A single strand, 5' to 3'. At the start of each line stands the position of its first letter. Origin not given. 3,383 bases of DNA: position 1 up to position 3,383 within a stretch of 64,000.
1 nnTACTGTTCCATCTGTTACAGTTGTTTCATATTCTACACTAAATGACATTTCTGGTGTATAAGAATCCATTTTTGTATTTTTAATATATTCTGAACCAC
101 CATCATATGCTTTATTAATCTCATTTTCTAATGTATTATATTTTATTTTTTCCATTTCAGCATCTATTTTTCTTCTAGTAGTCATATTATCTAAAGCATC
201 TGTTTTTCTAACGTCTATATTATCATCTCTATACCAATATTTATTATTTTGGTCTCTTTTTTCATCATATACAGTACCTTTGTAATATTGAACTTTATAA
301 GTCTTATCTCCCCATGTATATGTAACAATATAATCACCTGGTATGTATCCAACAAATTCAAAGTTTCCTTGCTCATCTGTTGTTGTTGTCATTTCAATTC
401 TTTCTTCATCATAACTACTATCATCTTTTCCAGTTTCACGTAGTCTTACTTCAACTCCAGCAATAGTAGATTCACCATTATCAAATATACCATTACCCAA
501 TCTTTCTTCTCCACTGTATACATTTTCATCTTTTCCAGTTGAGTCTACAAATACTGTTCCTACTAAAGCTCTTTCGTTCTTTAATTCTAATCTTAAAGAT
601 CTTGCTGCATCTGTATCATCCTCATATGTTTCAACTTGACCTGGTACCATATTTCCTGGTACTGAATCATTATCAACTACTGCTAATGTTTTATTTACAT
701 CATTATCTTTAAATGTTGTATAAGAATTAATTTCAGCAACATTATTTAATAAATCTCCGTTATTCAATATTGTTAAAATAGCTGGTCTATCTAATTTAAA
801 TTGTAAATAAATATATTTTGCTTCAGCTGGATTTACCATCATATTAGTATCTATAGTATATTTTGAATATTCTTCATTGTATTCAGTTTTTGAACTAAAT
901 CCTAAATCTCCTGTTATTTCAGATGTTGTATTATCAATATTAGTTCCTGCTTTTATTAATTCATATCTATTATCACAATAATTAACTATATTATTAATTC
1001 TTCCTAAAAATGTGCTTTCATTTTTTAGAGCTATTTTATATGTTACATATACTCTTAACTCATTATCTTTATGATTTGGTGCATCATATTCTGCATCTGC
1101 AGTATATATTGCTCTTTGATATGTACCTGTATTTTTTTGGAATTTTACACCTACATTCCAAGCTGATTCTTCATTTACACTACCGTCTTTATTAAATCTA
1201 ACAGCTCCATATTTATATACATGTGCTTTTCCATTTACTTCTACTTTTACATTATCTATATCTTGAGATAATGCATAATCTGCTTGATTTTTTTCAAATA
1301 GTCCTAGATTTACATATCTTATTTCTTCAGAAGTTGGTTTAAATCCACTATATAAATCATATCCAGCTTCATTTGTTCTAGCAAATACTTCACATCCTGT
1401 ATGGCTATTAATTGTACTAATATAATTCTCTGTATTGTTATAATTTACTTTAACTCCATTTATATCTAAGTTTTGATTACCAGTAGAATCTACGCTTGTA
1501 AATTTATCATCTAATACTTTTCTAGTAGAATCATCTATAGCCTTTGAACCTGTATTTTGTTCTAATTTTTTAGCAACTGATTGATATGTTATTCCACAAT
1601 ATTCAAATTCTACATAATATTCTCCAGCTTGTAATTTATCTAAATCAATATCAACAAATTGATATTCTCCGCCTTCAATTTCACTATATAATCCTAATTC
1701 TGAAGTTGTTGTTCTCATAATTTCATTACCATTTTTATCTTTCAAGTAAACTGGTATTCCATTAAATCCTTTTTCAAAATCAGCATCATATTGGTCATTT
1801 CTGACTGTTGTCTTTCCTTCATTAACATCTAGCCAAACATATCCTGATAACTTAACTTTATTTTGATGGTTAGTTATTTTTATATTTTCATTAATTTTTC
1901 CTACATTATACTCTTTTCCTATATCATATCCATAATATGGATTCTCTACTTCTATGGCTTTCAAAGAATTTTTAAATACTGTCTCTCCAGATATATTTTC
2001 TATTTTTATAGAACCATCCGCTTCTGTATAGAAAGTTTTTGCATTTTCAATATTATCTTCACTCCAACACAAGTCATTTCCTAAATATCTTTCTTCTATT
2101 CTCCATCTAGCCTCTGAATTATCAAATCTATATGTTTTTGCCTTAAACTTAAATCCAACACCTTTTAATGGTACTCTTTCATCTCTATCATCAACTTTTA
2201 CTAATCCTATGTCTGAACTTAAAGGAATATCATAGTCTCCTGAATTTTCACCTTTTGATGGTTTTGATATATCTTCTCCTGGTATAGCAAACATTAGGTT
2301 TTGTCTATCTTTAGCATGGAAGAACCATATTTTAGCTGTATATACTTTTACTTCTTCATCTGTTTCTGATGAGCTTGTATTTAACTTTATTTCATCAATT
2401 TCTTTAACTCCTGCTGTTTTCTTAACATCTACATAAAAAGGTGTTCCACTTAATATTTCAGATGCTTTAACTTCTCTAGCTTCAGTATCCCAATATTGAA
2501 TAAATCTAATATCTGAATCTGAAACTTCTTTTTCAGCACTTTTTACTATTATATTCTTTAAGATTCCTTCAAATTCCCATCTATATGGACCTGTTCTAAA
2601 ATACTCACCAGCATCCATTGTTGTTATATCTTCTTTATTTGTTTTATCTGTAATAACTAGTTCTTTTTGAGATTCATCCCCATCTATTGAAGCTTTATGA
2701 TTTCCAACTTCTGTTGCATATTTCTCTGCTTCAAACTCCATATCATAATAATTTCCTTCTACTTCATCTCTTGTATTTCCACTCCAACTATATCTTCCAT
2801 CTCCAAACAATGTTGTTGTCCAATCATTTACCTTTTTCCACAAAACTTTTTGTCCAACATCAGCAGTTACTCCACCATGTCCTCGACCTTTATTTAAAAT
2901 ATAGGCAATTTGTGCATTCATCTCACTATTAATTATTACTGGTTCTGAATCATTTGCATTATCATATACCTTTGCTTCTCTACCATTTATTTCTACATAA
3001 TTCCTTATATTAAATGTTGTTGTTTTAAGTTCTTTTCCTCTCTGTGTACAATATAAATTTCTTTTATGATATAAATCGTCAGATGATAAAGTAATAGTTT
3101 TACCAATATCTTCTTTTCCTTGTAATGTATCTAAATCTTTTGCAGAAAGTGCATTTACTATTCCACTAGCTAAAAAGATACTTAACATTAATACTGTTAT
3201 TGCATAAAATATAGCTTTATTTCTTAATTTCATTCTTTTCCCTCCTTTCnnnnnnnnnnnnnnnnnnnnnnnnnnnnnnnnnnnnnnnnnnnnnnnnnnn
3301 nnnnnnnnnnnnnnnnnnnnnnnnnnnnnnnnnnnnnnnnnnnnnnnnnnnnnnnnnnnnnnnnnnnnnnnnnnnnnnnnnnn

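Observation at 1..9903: Three-gene surface module: pilin-like-anchored FGE-domain protein followed by two giant adhesin-like genes (A1, then B1 running off the window)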

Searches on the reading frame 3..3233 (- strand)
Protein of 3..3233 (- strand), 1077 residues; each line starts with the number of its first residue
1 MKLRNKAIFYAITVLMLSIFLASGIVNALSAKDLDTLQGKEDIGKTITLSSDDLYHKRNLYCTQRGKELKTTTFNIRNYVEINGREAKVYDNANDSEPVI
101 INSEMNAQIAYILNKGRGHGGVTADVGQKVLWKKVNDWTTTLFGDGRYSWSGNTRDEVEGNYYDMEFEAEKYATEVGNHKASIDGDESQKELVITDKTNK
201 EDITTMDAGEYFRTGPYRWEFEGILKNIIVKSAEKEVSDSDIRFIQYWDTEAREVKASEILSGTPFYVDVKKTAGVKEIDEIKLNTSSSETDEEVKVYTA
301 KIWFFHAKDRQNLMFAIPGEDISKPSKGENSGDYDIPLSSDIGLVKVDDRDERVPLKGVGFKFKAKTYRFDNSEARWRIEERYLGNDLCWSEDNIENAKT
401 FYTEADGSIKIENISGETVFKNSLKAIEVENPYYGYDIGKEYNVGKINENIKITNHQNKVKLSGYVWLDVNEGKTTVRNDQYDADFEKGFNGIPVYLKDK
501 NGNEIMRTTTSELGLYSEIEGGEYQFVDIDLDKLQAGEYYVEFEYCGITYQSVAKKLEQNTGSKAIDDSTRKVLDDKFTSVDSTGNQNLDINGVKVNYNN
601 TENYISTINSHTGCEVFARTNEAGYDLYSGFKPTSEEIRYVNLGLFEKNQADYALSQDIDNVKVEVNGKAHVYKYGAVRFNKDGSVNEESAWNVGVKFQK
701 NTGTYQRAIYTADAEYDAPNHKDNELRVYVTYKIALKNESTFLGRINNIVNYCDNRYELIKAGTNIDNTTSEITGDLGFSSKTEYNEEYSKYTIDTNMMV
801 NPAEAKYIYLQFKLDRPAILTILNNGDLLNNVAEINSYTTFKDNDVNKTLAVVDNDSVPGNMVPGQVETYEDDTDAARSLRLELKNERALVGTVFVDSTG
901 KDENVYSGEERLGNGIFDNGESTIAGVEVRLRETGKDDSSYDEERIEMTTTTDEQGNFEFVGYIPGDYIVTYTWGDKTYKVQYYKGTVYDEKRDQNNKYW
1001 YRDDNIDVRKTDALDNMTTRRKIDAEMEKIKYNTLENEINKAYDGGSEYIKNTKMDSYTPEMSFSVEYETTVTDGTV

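Call 6: search_protein_families(library=pfam, proteins=[window:3-3233:-], max_evalue=0.01)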
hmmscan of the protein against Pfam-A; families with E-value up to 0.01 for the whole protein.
window:3-3233:- (1077 aa): 2 families
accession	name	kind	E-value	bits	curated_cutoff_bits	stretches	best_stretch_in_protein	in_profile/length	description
PF17210.9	SdrD_B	-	5.4e-11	43.1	29.7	2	913-994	13-84/112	SdrD B-like domain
PF13620.12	CarboxypepD_reg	-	0.00043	21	32.3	1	921-972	11-54/82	Carboxypeptidase regulatory-like domain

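Call 7: search_protein_families(library=ncbifam, proteins=[window:3-3233:-], max_evalue=0.01)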
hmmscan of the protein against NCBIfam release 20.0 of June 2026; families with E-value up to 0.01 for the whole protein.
window:3-3233:- (1077 aa): 0 families

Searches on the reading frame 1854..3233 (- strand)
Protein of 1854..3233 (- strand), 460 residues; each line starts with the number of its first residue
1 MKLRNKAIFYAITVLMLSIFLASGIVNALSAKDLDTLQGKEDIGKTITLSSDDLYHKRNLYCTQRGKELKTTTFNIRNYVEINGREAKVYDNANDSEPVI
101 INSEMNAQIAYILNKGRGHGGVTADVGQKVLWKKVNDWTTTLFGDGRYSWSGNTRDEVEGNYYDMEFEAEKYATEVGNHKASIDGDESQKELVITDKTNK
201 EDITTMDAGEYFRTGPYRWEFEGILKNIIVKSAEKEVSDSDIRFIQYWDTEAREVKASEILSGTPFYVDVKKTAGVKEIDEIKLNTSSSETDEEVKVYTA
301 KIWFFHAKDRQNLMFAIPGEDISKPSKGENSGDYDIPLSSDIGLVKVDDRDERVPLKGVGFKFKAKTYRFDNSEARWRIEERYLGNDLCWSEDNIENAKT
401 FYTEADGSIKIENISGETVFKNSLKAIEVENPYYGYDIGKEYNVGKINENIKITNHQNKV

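Call 51: search_protein_representatives(protein=window:1854-3233:-)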
Query: 460 residues. Proteins with E-value up to 0.001 (for the whole library): 56; up to 1e-10: 33; up to 1e-30: 6. The best 56 are listed.
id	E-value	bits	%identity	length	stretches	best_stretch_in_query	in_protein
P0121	9.4e-63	229.3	38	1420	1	1-452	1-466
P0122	7.9e-56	206.5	42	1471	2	10-371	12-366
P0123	3.9e-55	204.2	38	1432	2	2-372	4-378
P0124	1.4e-52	195.8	40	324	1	1-307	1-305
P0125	2.0e-37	145.8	33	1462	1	9-393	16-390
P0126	6.1e-32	127.8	33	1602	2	1-371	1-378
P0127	4.1e-26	108.6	31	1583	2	13-439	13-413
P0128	9.4e-26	107.4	32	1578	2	35-437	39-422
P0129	2.2e-25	106.2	29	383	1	16-362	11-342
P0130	1.5e-23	100.1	28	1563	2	1-372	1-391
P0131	6.7e-23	98.0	32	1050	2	42-438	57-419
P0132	8.3e-23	97.7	30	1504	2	6-436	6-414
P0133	1.2e-21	93.9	29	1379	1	35-457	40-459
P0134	2.8e-20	89.4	37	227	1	17-217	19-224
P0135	3.0e-20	89.2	29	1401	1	41-451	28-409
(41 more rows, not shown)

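Call 58: search_solved_structures(query=A3, max_evalue=10, show_alignments=3)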
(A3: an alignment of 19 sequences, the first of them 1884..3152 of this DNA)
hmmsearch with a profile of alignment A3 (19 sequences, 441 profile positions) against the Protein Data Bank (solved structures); distinct sequences matched with E-value up to 10: 23.
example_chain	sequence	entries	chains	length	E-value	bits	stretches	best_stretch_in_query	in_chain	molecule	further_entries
4oq1_A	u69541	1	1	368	1.2e-13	54.1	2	327-434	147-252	Cell wall surface anchor family protein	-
9lty_A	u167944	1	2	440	6.3e-12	48.4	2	331-428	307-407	Isopeptide-forming domain-containing fimbrial protein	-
3phs_A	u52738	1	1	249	5.9e-10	42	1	327-437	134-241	Cell wall surface anchor family protein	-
4uzg_A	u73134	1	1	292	8.7e-08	34.8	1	328-433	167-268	SURFACE PROTEIN SPB1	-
9lj6_A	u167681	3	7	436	3.2e-07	33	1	332-436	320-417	Endocarditis and biofilm-associated pilus minor subunit EbpB | Endocarditis and biofilm-associated pilus minor subunit EbpB.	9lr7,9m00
3rkp_A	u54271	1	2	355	2.2e-06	30.2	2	309-437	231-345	Collagen adhesion protein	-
3kpt_A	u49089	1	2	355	2.2e-06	30.2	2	309-437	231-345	Collagen adhesion protein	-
6fwv_A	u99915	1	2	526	1.5e-05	27.4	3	326-358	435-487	Collagen Adhesion protein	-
5hbb_B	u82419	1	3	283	2.1e-05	26.9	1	334-426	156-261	Cell surface protein SpaA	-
5hts_A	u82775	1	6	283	2.2e-05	26.9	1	334-428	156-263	Cell surface protein SpaA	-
5f44_A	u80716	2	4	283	3.1e-05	26.4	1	334-426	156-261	Cell surface protein SpaA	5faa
5j4m_A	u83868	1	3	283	0.00013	24.3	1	334-428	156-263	Cell surface protein SpaA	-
8kcl_A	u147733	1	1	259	0.00013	24.3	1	315-437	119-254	LPXTG-motif cell wall anchor domain protein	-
8kb2_A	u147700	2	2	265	0.00015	24.1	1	315-437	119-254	LPXTG-motif cell wall anchor domain protein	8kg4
5hdl_A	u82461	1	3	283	0.00016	24.1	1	334-425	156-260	Cell surface protein SpaA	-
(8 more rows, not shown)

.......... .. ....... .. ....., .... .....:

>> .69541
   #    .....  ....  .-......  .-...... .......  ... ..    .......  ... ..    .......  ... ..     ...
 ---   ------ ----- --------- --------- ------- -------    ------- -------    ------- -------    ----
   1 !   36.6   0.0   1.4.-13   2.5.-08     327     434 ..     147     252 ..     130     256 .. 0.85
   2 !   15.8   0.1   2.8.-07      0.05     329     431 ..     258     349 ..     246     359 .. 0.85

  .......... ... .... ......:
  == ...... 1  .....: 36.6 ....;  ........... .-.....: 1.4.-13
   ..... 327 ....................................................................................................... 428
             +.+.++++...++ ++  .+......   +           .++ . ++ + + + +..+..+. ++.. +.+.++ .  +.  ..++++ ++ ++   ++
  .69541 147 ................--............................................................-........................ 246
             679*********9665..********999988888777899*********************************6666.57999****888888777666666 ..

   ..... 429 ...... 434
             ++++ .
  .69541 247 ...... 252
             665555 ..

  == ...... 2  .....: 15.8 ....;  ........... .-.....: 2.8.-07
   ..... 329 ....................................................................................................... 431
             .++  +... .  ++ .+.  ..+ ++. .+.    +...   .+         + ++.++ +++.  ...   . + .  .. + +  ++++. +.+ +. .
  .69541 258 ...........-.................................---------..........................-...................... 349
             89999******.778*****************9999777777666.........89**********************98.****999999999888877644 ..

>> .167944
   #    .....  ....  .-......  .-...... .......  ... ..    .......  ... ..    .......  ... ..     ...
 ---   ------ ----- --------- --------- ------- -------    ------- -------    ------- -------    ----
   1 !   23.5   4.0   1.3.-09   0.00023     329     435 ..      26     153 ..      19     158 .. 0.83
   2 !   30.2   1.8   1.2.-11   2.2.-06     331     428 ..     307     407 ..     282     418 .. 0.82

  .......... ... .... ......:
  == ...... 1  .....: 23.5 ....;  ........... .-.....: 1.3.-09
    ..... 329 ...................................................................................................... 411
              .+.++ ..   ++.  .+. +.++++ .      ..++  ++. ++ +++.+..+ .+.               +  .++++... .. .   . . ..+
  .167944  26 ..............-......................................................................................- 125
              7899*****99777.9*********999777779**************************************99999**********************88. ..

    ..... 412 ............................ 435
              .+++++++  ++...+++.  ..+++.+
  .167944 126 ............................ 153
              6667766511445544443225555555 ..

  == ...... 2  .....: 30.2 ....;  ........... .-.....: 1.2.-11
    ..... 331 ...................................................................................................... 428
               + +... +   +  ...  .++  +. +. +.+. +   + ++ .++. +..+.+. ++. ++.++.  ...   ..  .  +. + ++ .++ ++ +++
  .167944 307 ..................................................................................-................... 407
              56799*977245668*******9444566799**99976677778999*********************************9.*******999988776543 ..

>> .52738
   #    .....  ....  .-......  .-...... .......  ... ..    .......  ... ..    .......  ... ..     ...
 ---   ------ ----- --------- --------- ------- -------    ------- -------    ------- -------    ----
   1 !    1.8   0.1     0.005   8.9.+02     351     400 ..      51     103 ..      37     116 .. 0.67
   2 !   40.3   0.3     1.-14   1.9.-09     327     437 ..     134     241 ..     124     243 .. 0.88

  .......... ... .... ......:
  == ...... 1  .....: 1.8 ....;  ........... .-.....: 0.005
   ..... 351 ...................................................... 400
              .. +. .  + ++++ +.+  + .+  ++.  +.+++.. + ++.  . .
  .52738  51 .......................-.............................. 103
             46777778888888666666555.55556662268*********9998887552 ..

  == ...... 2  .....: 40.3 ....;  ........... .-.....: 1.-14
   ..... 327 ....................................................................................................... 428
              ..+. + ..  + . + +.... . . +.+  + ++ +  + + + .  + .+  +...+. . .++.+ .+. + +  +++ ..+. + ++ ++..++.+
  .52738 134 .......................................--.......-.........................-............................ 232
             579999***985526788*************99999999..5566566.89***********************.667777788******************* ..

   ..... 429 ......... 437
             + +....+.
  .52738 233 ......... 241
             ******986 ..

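Call 67: predict_structure(alignment_id=A3)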
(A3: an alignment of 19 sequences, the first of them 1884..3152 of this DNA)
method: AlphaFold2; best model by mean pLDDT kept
length: 423 residues; sequences in the alignment: 19
mean_pLDDT: 85.1   pTM: 0.60
mean pLDDT of the five models: 85.1, 83.9, 83.9, 83.7, 81.3
residues with pLDDT >= 90: 200; 70-90: 182; 50-70: 25; < 50: 16
segments of 3 or more residues with pLDDT < 50: 409-423
pLDDT, mean of each block of 10 residues (from residue 1): 81 94 86 89 91 95 93 95 92 77 91 90 77 73 88 68 82 88 90 92 91 94 86 91 90 94 81 96 91 87 92 85 79 91 73 88 88 92 82 82 71 34 32
secondary structure, 60 per line:
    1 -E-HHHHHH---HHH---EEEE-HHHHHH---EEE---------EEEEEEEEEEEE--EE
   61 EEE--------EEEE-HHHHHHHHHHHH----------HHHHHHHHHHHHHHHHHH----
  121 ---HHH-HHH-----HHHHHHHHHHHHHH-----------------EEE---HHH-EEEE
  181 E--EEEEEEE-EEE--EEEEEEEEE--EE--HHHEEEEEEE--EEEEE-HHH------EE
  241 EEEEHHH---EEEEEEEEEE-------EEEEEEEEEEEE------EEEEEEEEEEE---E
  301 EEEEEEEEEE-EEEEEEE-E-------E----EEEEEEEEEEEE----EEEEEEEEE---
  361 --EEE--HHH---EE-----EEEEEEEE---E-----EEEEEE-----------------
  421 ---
elements in order: H4-9 E19-22 H24-29 E33-35 E45-56 E59-63 E72-75 H77-88 H99-116 H136-149 E167-169 E177-181 E184-190 E192-194 E197-205 E215-221 E224-228 E239-244 E251-260 E268-279 E286-296 E300-310 E312-318 E333-344 E349-357 E363-365 E381-388 E398-403

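Call 71: fold_search(model_id=the predicted structure, library=pdb)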
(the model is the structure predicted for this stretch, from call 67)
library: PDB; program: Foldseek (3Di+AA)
matches with E <= 10: 148; with E <= 0.001: 4
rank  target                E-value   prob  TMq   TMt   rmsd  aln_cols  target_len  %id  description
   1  6fwv_B                8.6e-06  0.97  0.17  0.15  15.3       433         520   13  The Bacillus anthracis TIE protein (released 2018-08-08)
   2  6fwv_A                1.9e-05  0.97  0.17  0.16  15.1       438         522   12  The Bacillus anthracis TIE protein (released 2018-08-08)
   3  9m00_B                2.0e-04  1.00  0.19  0.25  18.2       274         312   11  Crystal Structure of the Basal pilin EbpB from Enterococcus faecalis with a partially disordered N-terminal domain. (released 2025-07-16)
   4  9m00_A                3.5e-04  1.00  0.20  0.25  18.2       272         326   11  Crystal Structure of the Basal pilin EbpB from Enterococcus faecalis with a partially disordered N-terminal domain. (released 2025-07-16)
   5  4uzg                  2.1e-03  0.77  0.18  0.25  20.1       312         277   11  Crystal structure of group B streptococcus pilus 2b backbone protein SAK_1440 (released 2015-05-13)
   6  4qqq                  1.6e-01  0.09  0.14  0.13  30.9       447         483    6  Crystal structure of pneumolysin from Streptococcus pneumoniae, in complex with mannose as a component of cell membrane (released 2015-07-22)
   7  3irz                  1.8e-01  0.14  0.13  0.13  17.9       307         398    8  Crystal structure of functional region of UafA from Staphylococcus saprophyticus in P212121 form (released 2010-09-08)
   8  8old_C                3.1e-01  0.04  0.06  0.10  23.9       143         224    9  Crystal structure of Archaeoglobus fulgidus AfAgo-N protein representing N-L1-L2 domains (released 2024-01-24)
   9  8old_B                4.3e-01  0.03  0.06  0.10  24.5       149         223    9  Crystal structure of Archaeoglobus fulgidus AfAgo-N protein representing N-L1-L2 domains (released 2024-01-24)
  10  3irp                  5.0e-01  0.16  0.15  0.15  17.3       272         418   10  Crystal structure of functional region of UafA from Staphylococcus saprophyticus at 1.50 angstrom resolution (released 2010-09-08)
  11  8olj                  5.6e-01  0.02  0.06  0.10  26.0       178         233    9  Crystal structure of Archaeoglobus fulgidus AfAgo-N protein representing N-L1-L2 domains (released 2024-01-24)
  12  8b7d                  6.6e-01  0.03  0.08  0.18  19.4       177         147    8  Luminal domain of TMEM106B (released 2023-07-19)
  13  8ok9_C                7.3e-01  0.03  0.07  0.12  25.1       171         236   10  Heterodimeric complex of Archaeoglobus fulgidus Argonaute protein Af1318 (AfAgo) with DNA and AfAgo-N protein containi (released 2024-01-24)
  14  8pvv_C                8.1e-01  0.04  0.07  0.12  25.5       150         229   11  Archaeoglobus fulgidus AfAgo complex with AfAgo-N protein (fAfAgo) bound with 30 nt RNA guide and 51 nt DNA target (released 2024-01-24)
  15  5iia_B                8.6e-01  0.02  0.06  0.17  21.3       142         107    5  Crystal structure of red abalone egg VERL repeat 3 in complex with sperm lysin at 1.7 A resolution (crystal form I) (released 2017-06-14)
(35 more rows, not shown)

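Call 77: search_protein_families(library=pfam, alignment_id=A3, max_evalue=0.1)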
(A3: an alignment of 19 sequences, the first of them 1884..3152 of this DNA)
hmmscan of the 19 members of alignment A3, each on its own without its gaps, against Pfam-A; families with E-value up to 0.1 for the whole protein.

A. member 1, window:1884-3152:- (423 aa): 1 family
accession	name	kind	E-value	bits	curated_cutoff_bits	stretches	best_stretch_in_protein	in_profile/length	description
PF22607.2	FAD_binding-like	-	0.075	13.4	27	0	264-295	17-48/130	FAD binding domain-like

B. families by the number of members that match (of 19 scanned): 12 families
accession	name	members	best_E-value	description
PF17802.7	SpaA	10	6.2e-14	Prealbumin-like fold domain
PF08341.16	TED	2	0.00011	Thioester domain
PF23986.1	Pam3_gp59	1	0.0095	Phage Pam3 gp59 related protein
PF21111.3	CDI_toxin_EC869_like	1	0.011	CDI toxin restriction endonuclease-like domain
PF17870.6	Insulin_TMD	1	0.017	Insulin receptor trans-membrane segment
PF21610.2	FlgA_N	1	0.025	Flagellar protein FlgA, N-terminal domain-like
PF19643.4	DUF6146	1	0.039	Family of unknown function (DUF6146)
PF07554.19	FIVAR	1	0.044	FIVAR domain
PF02928.21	zf-C5HC2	1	0.074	C5HC2 zinc finger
PF22607.2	FAD_binding-like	1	0.075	FAD binding domain-like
PF17790.7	MG1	1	0.075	Macroglobulin domain MG1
PF25784.1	BigA_N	1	0.079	BigA and YdbA N-terminal beta barrel domain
